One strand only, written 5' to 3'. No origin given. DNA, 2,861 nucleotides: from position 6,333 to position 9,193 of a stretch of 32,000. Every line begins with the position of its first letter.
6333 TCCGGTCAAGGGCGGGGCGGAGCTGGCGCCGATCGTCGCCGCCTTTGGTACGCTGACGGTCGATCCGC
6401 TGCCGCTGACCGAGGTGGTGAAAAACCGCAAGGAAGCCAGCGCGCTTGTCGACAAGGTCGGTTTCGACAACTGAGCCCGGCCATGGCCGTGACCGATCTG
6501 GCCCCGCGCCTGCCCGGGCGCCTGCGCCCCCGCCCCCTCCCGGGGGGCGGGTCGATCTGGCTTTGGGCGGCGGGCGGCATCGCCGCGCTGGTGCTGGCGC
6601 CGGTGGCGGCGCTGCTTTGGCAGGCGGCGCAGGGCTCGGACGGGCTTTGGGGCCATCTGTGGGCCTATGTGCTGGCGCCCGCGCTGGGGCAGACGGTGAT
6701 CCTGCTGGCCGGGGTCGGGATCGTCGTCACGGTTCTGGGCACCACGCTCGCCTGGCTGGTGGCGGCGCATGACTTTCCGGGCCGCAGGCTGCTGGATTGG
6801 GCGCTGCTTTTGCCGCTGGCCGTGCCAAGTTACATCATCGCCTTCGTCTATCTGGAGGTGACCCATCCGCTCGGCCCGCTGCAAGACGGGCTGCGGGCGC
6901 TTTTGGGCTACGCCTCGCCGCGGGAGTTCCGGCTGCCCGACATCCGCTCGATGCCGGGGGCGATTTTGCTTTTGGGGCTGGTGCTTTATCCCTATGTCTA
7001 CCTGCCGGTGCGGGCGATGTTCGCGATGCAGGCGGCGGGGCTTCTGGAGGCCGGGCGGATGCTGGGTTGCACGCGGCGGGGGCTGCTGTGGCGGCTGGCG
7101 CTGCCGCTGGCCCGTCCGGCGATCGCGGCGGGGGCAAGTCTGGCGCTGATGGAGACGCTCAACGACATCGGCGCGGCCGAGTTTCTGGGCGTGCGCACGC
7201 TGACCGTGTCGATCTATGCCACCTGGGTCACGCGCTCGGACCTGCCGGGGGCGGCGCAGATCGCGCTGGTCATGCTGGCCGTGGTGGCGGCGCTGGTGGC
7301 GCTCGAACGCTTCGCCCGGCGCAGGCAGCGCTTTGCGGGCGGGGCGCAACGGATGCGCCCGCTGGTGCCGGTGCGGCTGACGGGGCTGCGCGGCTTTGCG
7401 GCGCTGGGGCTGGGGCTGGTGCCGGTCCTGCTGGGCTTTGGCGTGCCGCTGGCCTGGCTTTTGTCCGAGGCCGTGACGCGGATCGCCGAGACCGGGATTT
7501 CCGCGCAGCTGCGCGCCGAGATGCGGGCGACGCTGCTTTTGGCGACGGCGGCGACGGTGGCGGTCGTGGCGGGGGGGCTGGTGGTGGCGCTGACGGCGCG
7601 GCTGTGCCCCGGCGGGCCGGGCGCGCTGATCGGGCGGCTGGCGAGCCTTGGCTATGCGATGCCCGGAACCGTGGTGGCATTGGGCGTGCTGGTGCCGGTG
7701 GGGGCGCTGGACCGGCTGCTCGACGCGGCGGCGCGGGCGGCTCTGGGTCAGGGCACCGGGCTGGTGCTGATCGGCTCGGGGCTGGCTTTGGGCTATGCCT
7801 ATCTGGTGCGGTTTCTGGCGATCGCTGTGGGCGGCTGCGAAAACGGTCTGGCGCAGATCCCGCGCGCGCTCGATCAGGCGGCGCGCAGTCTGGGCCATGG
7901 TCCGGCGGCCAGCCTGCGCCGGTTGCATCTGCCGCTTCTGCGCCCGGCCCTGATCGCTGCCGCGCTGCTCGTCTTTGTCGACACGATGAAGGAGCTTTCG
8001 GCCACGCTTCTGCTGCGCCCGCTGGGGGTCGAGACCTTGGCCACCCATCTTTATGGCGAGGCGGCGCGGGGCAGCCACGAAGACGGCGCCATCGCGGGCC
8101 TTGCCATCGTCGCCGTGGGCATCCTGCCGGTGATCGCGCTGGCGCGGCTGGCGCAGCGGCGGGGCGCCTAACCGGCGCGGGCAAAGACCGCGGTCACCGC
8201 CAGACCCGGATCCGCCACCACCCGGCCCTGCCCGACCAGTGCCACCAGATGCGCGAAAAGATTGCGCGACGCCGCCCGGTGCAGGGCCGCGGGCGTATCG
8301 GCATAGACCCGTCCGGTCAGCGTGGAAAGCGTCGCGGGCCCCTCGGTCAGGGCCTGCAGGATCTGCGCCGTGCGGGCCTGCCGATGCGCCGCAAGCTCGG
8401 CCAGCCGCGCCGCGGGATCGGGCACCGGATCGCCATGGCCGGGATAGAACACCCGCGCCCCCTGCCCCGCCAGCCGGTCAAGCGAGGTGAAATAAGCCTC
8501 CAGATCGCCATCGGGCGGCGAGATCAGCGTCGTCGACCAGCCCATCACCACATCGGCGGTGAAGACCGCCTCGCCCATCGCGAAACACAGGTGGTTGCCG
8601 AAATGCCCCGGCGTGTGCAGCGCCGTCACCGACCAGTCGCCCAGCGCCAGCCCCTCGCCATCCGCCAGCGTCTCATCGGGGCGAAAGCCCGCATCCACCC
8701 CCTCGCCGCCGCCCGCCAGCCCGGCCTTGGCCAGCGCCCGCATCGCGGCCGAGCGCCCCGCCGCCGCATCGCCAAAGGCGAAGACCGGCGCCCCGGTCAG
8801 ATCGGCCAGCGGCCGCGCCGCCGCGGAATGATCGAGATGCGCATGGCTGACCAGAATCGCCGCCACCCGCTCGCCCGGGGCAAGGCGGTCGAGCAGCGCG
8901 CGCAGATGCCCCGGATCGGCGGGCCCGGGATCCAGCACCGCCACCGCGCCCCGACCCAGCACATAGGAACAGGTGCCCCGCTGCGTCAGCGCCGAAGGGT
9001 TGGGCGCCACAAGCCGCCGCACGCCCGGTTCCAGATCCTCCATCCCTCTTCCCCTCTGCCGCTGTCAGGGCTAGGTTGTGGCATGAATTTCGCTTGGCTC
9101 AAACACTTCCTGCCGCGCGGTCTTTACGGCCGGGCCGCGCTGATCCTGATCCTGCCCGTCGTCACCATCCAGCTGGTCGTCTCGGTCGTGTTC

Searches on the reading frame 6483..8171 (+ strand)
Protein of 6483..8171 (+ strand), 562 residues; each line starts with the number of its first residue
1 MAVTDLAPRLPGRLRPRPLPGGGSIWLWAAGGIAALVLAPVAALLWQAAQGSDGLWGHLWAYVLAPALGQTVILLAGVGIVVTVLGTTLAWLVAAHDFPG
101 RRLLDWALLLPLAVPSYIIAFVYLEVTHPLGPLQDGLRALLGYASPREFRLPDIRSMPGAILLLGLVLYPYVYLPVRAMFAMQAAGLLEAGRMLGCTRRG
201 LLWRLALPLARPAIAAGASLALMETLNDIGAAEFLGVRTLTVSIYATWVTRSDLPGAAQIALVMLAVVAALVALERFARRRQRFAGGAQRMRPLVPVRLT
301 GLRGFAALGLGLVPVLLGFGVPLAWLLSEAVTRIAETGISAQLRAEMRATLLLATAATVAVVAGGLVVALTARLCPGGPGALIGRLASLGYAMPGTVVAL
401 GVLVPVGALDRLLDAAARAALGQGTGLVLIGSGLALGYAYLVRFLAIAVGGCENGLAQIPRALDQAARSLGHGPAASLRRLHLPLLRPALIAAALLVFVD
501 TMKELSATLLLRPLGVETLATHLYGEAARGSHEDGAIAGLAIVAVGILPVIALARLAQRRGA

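Call 7: search_protein_families(library=pfam, max_evalue=0.001, proteins=[window:6483-8171:+])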
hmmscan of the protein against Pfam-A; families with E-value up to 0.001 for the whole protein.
window:6483-8171:+ (562 aa): 1 family
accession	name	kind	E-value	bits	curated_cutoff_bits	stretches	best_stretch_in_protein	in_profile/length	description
PF00528.27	BPD_transp_1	-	6.3e-24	85.1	26.4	2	86-282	1-182/184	Binding-protein-dependent transport system inner membrane component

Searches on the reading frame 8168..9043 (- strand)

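Call 8: search_protein_families(library=pfam, max_evalue=0.001, proteins=[window:8168-9043:-])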
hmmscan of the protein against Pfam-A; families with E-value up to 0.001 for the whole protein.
window:8168-9043:- (291 aa): 3 families
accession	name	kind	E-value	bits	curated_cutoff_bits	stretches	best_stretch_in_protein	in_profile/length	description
PF00753.33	Lactamase_B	-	3.4e-19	70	22.7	1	24-203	7-196/196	Metallo-beta-lactamase superfamily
PF17778.7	BLACT_WH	-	7.7e-09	35.8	22.8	1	238-278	1-41/46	Beta-lactamase associated winged helix domain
PF12706.13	Lactamase_B_2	-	9.8e-05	22.5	27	1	37-98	5-69/200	Beta-lactamase superfamily domain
